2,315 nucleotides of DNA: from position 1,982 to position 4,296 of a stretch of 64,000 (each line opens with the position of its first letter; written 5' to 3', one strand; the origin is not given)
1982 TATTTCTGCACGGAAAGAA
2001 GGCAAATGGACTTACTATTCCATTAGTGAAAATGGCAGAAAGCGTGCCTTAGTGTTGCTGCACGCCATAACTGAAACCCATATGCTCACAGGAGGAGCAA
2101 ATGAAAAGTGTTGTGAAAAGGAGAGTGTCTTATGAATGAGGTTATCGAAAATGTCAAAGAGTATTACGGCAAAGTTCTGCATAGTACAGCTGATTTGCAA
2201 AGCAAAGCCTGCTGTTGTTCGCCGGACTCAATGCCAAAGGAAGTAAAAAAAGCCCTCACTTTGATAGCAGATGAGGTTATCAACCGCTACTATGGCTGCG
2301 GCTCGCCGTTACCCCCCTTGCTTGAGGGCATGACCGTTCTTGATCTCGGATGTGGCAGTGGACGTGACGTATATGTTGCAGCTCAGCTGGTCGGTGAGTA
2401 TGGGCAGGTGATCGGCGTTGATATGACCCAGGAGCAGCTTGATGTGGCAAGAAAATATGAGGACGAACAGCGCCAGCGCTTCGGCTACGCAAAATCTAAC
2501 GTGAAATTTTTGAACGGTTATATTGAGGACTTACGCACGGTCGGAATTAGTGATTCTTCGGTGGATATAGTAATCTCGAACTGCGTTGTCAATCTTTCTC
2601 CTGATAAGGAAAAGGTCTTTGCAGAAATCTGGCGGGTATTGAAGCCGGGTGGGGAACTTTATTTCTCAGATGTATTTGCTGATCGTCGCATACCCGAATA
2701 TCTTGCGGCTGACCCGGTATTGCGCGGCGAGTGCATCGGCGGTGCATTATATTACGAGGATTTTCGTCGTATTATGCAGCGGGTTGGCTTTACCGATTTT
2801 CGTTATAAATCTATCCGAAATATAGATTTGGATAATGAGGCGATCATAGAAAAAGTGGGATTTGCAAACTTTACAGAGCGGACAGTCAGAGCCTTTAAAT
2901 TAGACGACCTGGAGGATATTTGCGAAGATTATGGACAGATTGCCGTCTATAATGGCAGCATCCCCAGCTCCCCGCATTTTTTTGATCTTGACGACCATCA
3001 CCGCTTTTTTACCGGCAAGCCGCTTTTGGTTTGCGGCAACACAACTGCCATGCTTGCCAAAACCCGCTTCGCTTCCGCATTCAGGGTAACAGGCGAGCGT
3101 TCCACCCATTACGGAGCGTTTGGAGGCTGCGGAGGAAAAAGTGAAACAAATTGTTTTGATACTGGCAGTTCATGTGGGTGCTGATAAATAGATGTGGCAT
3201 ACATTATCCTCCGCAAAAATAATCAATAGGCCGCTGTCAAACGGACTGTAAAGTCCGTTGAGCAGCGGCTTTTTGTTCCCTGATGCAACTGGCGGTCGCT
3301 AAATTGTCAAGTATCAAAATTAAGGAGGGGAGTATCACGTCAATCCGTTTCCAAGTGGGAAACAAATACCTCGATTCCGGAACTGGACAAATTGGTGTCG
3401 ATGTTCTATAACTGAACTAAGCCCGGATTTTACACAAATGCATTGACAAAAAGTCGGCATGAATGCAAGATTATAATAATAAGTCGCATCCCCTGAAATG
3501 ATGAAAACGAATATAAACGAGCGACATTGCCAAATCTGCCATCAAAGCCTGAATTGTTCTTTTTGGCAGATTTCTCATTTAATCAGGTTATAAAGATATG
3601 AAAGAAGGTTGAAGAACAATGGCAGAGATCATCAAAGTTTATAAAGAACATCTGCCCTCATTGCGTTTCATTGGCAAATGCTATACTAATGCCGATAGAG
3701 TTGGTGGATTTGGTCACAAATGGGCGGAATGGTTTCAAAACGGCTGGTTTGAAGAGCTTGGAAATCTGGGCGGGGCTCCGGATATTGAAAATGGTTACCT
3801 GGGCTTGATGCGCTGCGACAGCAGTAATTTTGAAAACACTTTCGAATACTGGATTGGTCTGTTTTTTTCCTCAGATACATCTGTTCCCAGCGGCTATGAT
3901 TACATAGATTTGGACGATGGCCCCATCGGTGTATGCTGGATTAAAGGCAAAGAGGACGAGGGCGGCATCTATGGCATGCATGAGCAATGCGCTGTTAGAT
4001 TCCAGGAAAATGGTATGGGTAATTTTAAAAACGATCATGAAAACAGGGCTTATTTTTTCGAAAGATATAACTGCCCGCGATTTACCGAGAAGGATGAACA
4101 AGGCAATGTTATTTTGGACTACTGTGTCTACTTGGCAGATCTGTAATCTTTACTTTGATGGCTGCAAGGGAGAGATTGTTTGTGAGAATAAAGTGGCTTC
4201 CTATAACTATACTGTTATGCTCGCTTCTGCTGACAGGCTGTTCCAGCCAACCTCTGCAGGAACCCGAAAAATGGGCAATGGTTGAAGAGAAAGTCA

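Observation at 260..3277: Arsenic-resistance cassette (DUF1697 remnant, PhnB-like VOC, arsR, arsM) bracketed by two near-identical copies of the same terminator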

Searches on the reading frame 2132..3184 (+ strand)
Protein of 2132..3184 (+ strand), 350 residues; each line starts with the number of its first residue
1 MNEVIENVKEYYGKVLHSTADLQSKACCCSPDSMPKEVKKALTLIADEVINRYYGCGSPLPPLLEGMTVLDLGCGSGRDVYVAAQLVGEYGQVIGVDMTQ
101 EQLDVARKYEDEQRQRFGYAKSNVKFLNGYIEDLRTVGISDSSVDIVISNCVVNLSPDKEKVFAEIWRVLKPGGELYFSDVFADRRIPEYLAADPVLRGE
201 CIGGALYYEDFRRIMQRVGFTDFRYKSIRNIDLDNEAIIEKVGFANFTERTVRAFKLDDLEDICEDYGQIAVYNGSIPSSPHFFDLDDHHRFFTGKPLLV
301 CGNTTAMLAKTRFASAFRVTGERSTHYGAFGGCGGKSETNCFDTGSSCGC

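Call 6: search_protein_families(library=pfam, proteins=[window:2132-3184:+], max_evalue=0.01)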
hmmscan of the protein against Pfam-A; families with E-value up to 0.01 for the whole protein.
window:2132-3184:+ (350 aa): 14 families
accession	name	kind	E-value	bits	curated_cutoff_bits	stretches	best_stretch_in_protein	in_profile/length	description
PF13847.12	Methyltransf_31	-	5.7e-33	114.1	27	1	65-207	3-133/145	Methyltransferase domain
PF08241.18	Methyltransf_11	-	6.5e-20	72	21.2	1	70-178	1-95/95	Methyltransferase domain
PF13649.12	Methyltransf_25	-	3.6e-19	69.7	27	1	69-174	1-97/97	Methyltransferase domain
PF01209.24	Ubie_methyltran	-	1.7e-13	50.9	20.1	1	64-178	46-151/233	ubiE/COQ5 methyltransferase family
PF08242.18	Methyltransf_12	-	3.2e-12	47.5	30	1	70-176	1-98/98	Methyltransferase domain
PF13489.12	Methyltransf_23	-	3.2e-11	43.7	27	1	61-221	18-160/164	Methyltransferase domain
PF01728.25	FtsJ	-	1.4e-06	28.8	24.1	1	65-160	21-108/181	FtsJ-like methyltransferase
PF05148.21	Methyltransf_8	-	3e-06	27.7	27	1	133-181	112-159/219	Hypothetical methyltransferase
PF01135.25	PCMT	-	3.6e-06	27.3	20.3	1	63-108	71-116/210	Protein-L-isoaspartate(D-aspartate) O-methyltransferase (PCMT)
PF20922.3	Anamorsin_N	-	4.8e-06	26.8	27.1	1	131-182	39-91/163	Anamorsin, N-terminal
PF02353.26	CMAS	-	0.00016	21.6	27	1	63-113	60-108/273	Mycolic acid cyclopropane synthetase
PF06325.19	PrmA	-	0.00019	21.5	22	1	65-185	161-265/296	Ribosomal protein L11 methyltransferase (PrmA)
PF13578.12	Methyltransf_24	-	0.00033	21.9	26.3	1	71-181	2-105/105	Methyltransferase domain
PF03291.22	mRNA_G-N7_MeTrfase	-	0.0071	15.9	26.6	1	65-128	61-123/315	mRNA (guanine-N(7))-methyltransferase domain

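Call 9: find_encoding_contigs(protein=window:2132-3184:+, flank=10000, max_places=10)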
Protein window:2132-3184:+ (350 aa): 1 contig read that carries it; 1 place shown.
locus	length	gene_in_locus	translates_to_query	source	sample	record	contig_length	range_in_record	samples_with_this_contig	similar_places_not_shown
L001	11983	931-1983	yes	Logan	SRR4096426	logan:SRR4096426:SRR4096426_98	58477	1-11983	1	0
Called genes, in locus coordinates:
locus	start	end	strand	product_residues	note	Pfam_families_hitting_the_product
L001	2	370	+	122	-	?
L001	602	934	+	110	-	PF01022:HTH_5, PF12840:HTH_20, PF13601:HTH_34 (faint)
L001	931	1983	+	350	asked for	PF13489:Methyltransf_23, PF01728:FtsJ (weak), PF01135:PCMT (weak), PF01209:Ubie_methyltran, PF13847:Methyltransf_31, PF08241:Methyltransf_11, PF08242:Methyltransf_12, PF13649:Methyltransf_25, +2 more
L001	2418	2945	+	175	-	-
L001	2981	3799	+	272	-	-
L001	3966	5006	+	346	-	PF00154:RecA_N, PF06745:ATPase (faint), PF08423:Rad51, PF27531:MT3502_N (faint), PF21096:RecA_C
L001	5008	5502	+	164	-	PF21982:RecX_HTH1, PF21981:RecX_HTH3 (faint), PF02631:RecX_HTH2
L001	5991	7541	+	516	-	PF12072:RNase_Y_N, PF00013:KH_1 (weak), PF01966:HD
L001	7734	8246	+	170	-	-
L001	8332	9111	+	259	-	PF00149:Metallophos, PF13277:YmdB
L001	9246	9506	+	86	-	PF04232:SpoVS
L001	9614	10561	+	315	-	PF01244:Peptidase_M19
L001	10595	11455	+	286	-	PF02811:PHP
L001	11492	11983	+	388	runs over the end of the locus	PF00155:Aminotran_1_2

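Call 38: find_homologous_proteins(query=window:2132-3184:+, max_evalue=1e-60)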
Query window:2132-3184:+ (350 aa): 7941 proteins with E <= 1e-60 among 8000 candidates; the best 120 are listed.
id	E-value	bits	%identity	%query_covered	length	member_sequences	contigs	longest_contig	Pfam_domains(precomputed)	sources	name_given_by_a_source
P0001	5.2e-233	791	97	100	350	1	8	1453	PF13847.13,PF13489.13,PF13649.13,PF05148.22,PF20922.4,PF01135.26,PF01728.26,PF01209.25,PF08241.19,PF08242.19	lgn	-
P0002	4.9e-229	778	96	100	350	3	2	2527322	PF13847.13,PF13489.13,PF13649.13,PF05148.22,PF20922.4,PF01135.26,PF01728.26,PF01209.25,PF08241.19,PF08242.19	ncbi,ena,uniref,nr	ncbi:methyltransferase domain-containing protein [Desulfitobacterium hafniense]|uniref:methyltransfe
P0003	8.6e-229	777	96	100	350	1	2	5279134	PF13847.13,PF13489.13,PF13649.13,PF20922.4,PF01135.26,PF01728.26,PF01209.25,PF08241.19,PF08242.19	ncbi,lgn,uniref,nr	ncbi:Methyltransferase type 11 [Desulfitobacterium hafniense DCB-2]|uniref:Arsenite methyltransferas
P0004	1.8e-226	769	94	100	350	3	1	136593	PF13847.13,PF13489.13,PF13649.13,PF05148.22,PF20922.4,PF01135.26,PF01728.26,PF01209.25,PF08241.19,PF08242.19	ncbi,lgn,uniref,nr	ncbi:methyltransferase domain-containing protein [Desulfitobacterium hafniense]|uniref:methyltransfe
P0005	2.5e-226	769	95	100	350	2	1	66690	PF13847.13,PF13489.13,PF13649.13,PF05148.22,PF01135.26,PF01728.26,PF01209.25,PF08241.19,PF08242.19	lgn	-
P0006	8.8e-204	695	85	100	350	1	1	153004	PF13847.13,PF13489.13,PF13649.13,PF20922.4,PF01135.26,PF01728.26,PF01209.25,PF08241.19,PF08242.19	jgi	-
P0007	5.2e-199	679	83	97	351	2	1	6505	PF13847.13,PF13489.13,PF06325.20,PF13649.13,PF05148.22,PF01135.26,PF01728.26,PF01209.25,PF08241.19,PF08242.19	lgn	-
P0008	9.4e-199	678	82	100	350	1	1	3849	PF13847.13,PF13489.13,PF06325.20,PF13649.13,PF20922.4,PF01135.26,PF01728.26,PF01209.25,PF08241.19,PF08242.19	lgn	-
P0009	2.9e-197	673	82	100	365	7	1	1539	PF13847.13,PF13489.13,PF06325.20,PF13649.13,PF20922.4,PF01135.26,PF01728.26,PF01209.25,PF08241.19,PF08242.19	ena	-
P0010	9.7e-197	671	81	100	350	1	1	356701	PF13847.13,PF13489.13,PF06325.20,PF13649.13,PF20922.4,PF01135.26,PF01728.26,PF01209.25,PF08241.19,PF08242.19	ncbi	-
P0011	2.2e-195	667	81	100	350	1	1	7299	PF13847.13,PF13489.13,PF06325.20,PF13649.13,PF01135.26,PF01728.26,PF13578.13,PF01209.25,PF08241.19,PF08242.19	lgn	-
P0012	2.7e-195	667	80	99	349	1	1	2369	PF13847.13,PF13489.13,PF06325.20,PF13649.13,PF20922.4,PF01135.26,PF01728.26,PF01209.25,PF08241.19,PF08242.19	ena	-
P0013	1.0e-192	658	79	100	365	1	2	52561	PF13847.13,PF13489.13,PF06325.20,PF13649.13,PF01135.26,PF01728.26,PF01209.25,PF08241.19,PF08242.19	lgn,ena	-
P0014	1.7e-192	657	80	99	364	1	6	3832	PF13847.13,PF13489.13,PF06325.20,PF13649.13,PF01135.26,PF01728.26,PF01209.25,PF08241.19,PF08242.19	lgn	-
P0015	3.5e-192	656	80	100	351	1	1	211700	PF13847.13,PF13489.13,PF06325.20,PF13649.13,PF05148.22,PF20922.4,PF01135.26,PF01728.26,PF01209.25,PF08241.19,PF08242.19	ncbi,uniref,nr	ncbi:Arsenite methyltransferase [Methanosarcinaceae archaeon Ag5]|uniref:Arsenite methyltransferase 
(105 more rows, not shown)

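Call 39: find_encoding_contigs(protein=P0003, flank=10000, max_places=4)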
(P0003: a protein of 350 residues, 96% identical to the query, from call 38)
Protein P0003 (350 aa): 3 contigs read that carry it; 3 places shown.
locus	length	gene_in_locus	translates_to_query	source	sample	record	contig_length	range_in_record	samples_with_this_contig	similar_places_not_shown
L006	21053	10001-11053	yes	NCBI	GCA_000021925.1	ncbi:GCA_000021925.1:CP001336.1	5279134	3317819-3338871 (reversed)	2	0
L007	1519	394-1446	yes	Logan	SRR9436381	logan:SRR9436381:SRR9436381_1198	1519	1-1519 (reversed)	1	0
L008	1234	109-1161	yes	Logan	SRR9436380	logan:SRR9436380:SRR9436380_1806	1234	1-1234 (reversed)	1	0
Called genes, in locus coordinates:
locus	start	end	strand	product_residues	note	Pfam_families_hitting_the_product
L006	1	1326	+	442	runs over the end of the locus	PF00919:UPF0004, PF04055:Radical_SAM, PF01938:TRAM (weak), PF18693:TRAM_2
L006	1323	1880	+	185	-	PF01066:CDP-OH_P_transf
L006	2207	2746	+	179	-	-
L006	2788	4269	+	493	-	PF00004:AAA, PF13401:AAA_22 (faint), PF17862:AAA_lid_3, PF01434:Peptidase_M41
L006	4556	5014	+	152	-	-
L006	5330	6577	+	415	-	PF00994:MoCF_biosynth, PF18146:CinA_KH, PF02464:CinA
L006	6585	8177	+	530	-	PF00270:DEAD, PF04851:ResIII (weak), PF00271:Helicase_C, PF25399:DeaD_dimer, PF03880:DbpA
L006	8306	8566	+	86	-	PF00376:MerR (weak), PF13411:MerR_1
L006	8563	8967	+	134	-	PF08002:DUF1697 (weak)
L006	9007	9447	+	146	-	PF00903:Glyoxalase, PF06983:3-dmu-9_3-mt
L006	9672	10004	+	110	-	PF01022:HTH_5, PF12840:HTH_20, PF13601:HTH_34 (weak)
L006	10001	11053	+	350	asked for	PF01728:FtsJ (weak), PF13489:Methyltransf_23, PF01135:PCMT (weak), PF01209:Ubie_methyltran, PF13847:Methyltransf_31, PF08241:Methyltransf_11, PF08242:Methyltransf_12, PF13649:Methyltransf_25, +1 more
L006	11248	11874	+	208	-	PF01381:HTH_3, PF12844:HTH_19, PF07022:Phage_CI_repr (weak)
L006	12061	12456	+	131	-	-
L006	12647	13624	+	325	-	PF03551:PadR, PF13788:DUF4180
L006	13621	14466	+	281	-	PF03096:Ndr (weak), PF12146:Hydrolase_4 (weak), PF00561:Abhydrolase_1, PF12697:Abhydrolase_6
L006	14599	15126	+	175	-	-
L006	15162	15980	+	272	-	-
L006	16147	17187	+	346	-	PF00154:RecA_N, PF06745:ATPase (faint), PF08423:Rad51, PF27531:MT3502_N (faint), PF21096:RecA_C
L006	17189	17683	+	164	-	PF21982:RecX_HTH1, PF21981:RecX_HTH3 (faint), PF02631:RecX_HTH2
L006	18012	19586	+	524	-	PF12072:RNase_Y_N, PF00013:KH_1 (weak), PF01966:HD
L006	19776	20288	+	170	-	-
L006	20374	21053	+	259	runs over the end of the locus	PF00149:Metallophos, PF13277:YmdB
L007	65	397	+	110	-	PF01022:HTH_5, PF12840:HTH_20, PF13601:HTH_34 (weak)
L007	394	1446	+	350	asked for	PF01728:FtsJ (weak), PF13489:Methyltransf_23, PF01135:PCMT (weak), PF01209:Ubie_methyltran, PF13847:Methyltransf_31, PF08241:Methyltransf_11, PF08242:Methyltransf_12, PF13649:Methyltransf_25, +1 more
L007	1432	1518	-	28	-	?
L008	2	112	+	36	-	?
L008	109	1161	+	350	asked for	PF01728:FtsJ (weak), PF13489:Methyltransf_23, PF01135:PCMT (weak), PF01209:Ubie_methyltran, PF13847:Methyltransf_31, PF08241:Methyltransf_11, PF08242:Methyltransf_12, PF13649:Methyltransf_25, +1 more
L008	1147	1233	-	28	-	?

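Call 40: find_encoding_contigs(protein=P0002, flank=10000, max_places=4)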
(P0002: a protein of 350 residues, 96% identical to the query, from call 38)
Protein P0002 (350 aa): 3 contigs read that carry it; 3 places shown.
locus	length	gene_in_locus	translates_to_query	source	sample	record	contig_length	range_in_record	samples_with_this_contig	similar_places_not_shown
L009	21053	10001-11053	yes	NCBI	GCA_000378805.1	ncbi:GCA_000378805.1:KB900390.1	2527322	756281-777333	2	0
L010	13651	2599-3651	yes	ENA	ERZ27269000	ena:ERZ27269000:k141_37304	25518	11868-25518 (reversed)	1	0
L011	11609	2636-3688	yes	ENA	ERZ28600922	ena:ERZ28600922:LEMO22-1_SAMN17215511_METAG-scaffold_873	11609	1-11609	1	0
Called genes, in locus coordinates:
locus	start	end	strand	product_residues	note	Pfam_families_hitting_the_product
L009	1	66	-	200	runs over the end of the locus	-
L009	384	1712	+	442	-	PF00919:UPF0004, PF04055:Radical_SAM, PF01938:TRAM (weak), PF18693:TRAM_2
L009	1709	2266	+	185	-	PF01066:CDP-OH_P_transf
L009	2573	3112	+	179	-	-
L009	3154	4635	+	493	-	PF00004:AAA, PF13401:AAA_22 (faint), PF17862:AAA_lid_3, PF01434:Peptidase_M41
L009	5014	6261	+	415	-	PF00994:MoCF_biosynth, PF18146:CinA_KH, PF02464:CinA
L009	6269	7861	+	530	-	PF00270:DEAD, PF04851:ResIII (weak), PF00271:Helicase_C, PF25399:DeaD_dimer, PF03880:DbpA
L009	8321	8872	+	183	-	PF08002:DUF1697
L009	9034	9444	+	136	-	PF00903:Glyoxalase (weak), PF06983:3-dmu-9_3-mt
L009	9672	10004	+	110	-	PF01022:HTH_5, PF12840:HTH_20, PF13601:HTH_34 (weak)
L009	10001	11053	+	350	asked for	PF13489:Methyltransf_23, PF01728:FtsJ (weak), PF01135:PCMT (weak), PF01209:Ubie_methyltran, PF13847:Methyltransf_31, PF08241:Methyltransf_11, PF08242:Methyltransf_12, PF13649:Methyltransf_25, +2 more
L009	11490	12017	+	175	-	-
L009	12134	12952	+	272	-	-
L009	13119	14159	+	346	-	PF00154:RecA_N, PF06745:ATPase (faint), PF08423:Rad51, PF21096:RecA_C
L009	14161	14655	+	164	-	PF21982:RecX_HTH1, PF21981:RecX_HTH3 (faint), PF02631:RecX_HTH2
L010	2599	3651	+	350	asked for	PF13489:Methyltransf_23, PF01728:FtsJ (weak), PF01135:PCMT (weak), PF01209:Ubie_methyltran, PF13847:Methyltransf_31, PF08241:Methyltransf_11, PF08242:Methyltransf_12, PF13649:Methyltransf_25, +2 more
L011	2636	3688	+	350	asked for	PF13489:Methyltransf_23, PF01728:FtsJ (weak), PF01135:PCMT (weak), PF01209:Ubie_methyltran, PF13847:Methyltransf_31, PF08241:Methyltransf_11, PF08242:Methyltransf_12, PF13649:Methyltransf_25, +2 more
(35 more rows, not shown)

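Call 44: find_encoding_contigs(protein=P0006, flank=8000, max_places=3)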
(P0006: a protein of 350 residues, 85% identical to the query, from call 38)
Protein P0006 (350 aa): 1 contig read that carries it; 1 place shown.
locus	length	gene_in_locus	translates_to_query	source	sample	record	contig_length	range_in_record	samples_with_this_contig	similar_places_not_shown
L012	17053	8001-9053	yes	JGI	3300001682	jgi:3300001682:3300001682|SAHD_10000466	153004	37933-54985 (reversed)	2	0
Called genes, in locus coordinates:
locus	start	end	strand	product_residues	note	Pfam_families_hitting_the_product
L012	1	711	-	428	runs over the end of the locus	PF01098:FTSW_RODA_SPOVE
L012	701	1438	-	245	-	PF00481:PP2C, PF13672:PP2C_2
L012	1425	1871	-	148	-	PF16697:Yop-YscD_cpl, PF00498:FHA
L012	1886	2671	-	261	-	PF12401:FhaA_N, PF16697:Yop-YscD_cpl, PF00498:FHA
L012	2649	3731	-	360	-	PF21016:RlmN_N (weak), PF04055:Radical_SAM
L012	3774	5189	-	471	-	PF01029:NusB, PF22458:RsmF-B_ferredox, PF01209:Ubie_methyltran (faint), PF01728:FtsJ (weak), PF01189:Methyltr_RsmB-F, PF13847:Methyltransf_31 (weak)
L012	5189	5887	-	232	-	PF04298:Zn_peptidase_2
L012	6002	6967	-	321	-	PF00551:Formyl_trans_N, PF02911:Formyl_trans_C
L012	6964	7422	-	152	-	PF01327:Pep_deformylase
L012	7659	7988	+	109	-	PF01022:HTH_5, PF12840:HTH_20, PF13601:HTH_34 (weak)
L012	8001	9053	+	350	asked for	PF01135:PCMT (faint), PF01728:FtsJ (faint), PF13489:Methyltransf_23, PF01209:Ubie_methyltran, PF13847:Methyltransf_31, PF08241:Methyltransf_11, PF08242:Methyltransf_12, PF13649:Methyltransf_25, +1 more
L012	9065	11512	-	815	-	PF17764:PriA_3primeBD, PF00270:DEAD, PF04851:ResIII, PF18319:Zn_ribbon_PriA, PF00271:Helicase_C, PF18074:PriA_C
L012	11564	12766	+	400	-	PF00860:Xan_ur_permease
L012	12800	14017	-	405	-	PF00999:Na_H_Exchanger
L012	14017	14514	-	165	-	PF25991:KhtT_N, PF02080:TrkA_C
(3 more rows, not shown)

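Call 45: find_encoding_contigs(protein=P0010, flank=8000, max_places=3)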
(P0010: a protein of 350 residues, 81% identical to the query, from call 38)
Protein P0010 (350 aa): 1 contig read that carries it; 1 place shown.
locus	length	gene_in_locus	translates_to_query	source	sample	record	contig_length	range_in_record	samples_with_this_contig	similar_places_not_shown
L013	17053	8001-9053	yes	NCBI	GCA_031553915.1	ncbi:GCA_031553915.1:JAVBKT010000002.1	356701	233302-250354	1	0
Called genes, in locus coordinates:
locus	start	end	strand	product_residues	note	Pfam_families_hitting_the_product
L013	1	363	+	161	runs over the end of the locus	PF13581:HATPase_c_2, PF02518:HATPase_c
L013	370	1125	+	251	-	PF04542:Sigma70_r2, PF04545:Sigma70_r4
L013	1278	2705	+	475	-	PF00682:HMGL-like, PF02436:PYC_OADA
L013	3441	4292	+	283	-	PF07963:N_methyl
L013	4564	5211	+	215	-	PF02163:Peptidase_M50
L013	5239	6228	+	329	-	PF00579:tRNA-synt_1b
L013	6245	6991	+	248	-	PF02616:SMC_ScpA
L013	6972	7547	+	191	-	PF04079:SMC_ScpB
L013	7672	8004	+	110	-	PF01022:HTH_5, PF12840:HTH_20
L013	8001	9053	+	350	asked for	PF13489:Methyltransf_23, PF01135:PCMT (weak), PF01209:Ubie_methyltran, PF01728:FtsJ (weak), PF13847:Methyltransf_31, PF08241:Methyltransf_11, PF08242:Methyltransf_12, PF13649:Methyltransf_25, +2 more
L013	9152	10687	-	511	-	PF00395:SLH, PF01183:Glyco_hydro_25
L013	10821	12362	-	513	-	-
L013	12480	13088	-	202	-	PF00081:Sod_Fe_N, PF02777:Sod_Fe_C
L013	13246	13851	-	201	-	-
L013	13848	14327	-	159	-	PF04542:Sigma70_r2, PF08281:Sigma70_r4_2, PF04545:Sigma70_r4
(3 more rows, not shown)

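Call 66: search_protein_families(library=ncbifam, proteins=[window:2132-3184:+], max_evalue=0.001)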
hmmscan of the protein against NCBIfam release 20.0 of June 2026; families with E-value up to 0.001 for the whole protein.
window:2132-3184:+ (350 aa): 39 families (the best 25 are shown)
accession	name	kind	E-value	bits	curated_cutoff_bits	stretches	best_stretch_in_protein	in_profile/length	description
NF008823.0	PRK11873.1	subfamily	9.9e-61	205.6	263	1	2-246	5-250/272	arsenite methyltransferase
NF040538.1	methyl_ArsM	equivalog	1.2e-46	159.5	500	2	139-261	167-285/356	arsinothricin biosynthesis methyltransferase ArsM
NF041537.1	ArsM_AhpD_UU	exception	4.2e-36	124.4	510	1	41-225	50-227/345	arsenite methyltransferase/AhpD domain selenoprotein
NF047649.1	MTase_UXPK_star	exception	2.1e-34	118.9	460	1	4-223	13-226/283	methyltransferase/UXPK-star double selenoprotein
NF041536.1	ArsM_DUF2284_UU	exception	4.6e-34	117.5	575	1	42-224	51-226/459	arsenite methyltransferase/DUF2284 domain selenoprotein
NF038099.1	AsSugarArsM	exception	3.1e-32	112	400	1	17-333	11-320/321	arsenosugar biosynthesis arsenite methyltransferase ArsM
NF045667.1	MTase_DVU1556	equivalog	3.9e-21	75.5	155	1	64-221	21-161/213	DVU_1556 family methyltransferase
NF040539.1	AST_met_ArsM_2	exception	2.6e-19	70.1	240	1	68-227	59-212/262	putative arsinothricin biosynthesis methyltransferase ArsM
NF001244.0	PRK00216.1-5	equivalog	6.3e-14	51.8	216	1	66-180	49-155/236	bifunctional demethylmenaquinone methyltransferase/2-methoxy-6-polyprenyl-1,4-benzoquinol methylase UbiE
TIGR02072.1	BioC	equivalog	1.4e-12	47.9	184.95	1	67-183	36-137/244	malonyl-ACP O-methyltransferase BioC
TIGR01934.1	MenG_MenH_UbiE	subfamily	2.5e-12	46.6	158.35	1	66-181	40-144/223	ubiquinone/menaquinone biosynthesis methyltransferase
TIGR01983.1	UbiG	equivalog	7.4e-12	45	102.95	1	63-181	47-154/228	bifunctional 2-polyprenyl-6-hydroxyphenol methylase/3-demethylubiquinol 3-O-methyltransferase UbiG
NF043040.1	corrin_prot_MT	hypoth_equivalog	8.1e-12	45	180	1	65-183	41-152/216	corrinoid protein-associated methyltransferase CpaM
NF052510.1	methyltran_MpqE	exception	6.2e-10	38.9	335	1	65-176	46-149/234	methyl-plastoquinone biosynthesis methyltransferase MpqE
TIGR02752.1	MenG_heptapren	equivalog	8.3e-10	38.6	419.85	1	65-176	45-147/231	demethylmenaquinone methyltransferase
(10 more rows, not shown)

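Call 67: search_protein_families(library=pfam, proteins=[L006:12061-12456:+], max_evalue=10)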
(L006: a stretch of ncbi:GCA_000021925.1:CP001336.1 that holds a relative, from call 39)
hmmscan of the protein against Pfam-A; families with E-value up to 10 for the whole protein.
L006:12061-12456:+ (131 aa): 1 family
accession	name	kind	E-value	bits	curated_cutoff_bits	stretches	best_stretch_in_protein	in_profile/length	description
PF13780.11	DUF4176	-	0.23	12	25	1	57-108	21-72/74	Domain of unknown function (DUF4176)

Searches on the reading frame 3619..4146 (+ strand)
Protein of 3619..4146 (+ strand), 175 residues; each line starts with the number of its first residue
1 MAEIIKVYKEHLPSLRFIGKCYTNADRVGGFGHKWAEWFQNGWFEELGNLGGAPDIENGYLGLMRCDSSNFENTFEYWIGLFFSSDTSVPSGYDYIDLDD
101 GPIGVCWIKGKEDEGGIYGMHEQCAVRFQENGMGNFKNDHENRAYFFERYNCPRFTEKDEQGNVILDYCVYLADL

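Call 6: search_protein_families(library=pfam, proteins=[window:3619-4146:+], max_evalue=0.01)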
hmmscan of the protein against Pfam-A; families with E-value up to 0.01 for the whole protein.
window:3619-4146:+ (175 aa): 1 family
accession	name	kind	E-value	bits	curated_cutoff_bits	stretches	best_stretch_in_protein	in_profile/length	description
PF06445.20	GyrI-like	-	0.00029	21.6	26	1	7-113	3-104/155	GyrI-like small molecule binding domain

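Call 66: search_protein_families(library=ncbifam, proteins=[window:3619-4146:+], max_evalue=0.001)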
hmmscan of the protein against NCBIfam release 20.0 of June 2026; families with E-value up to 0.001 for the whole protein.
window:3619-4146:+ (175 aa): 0 families
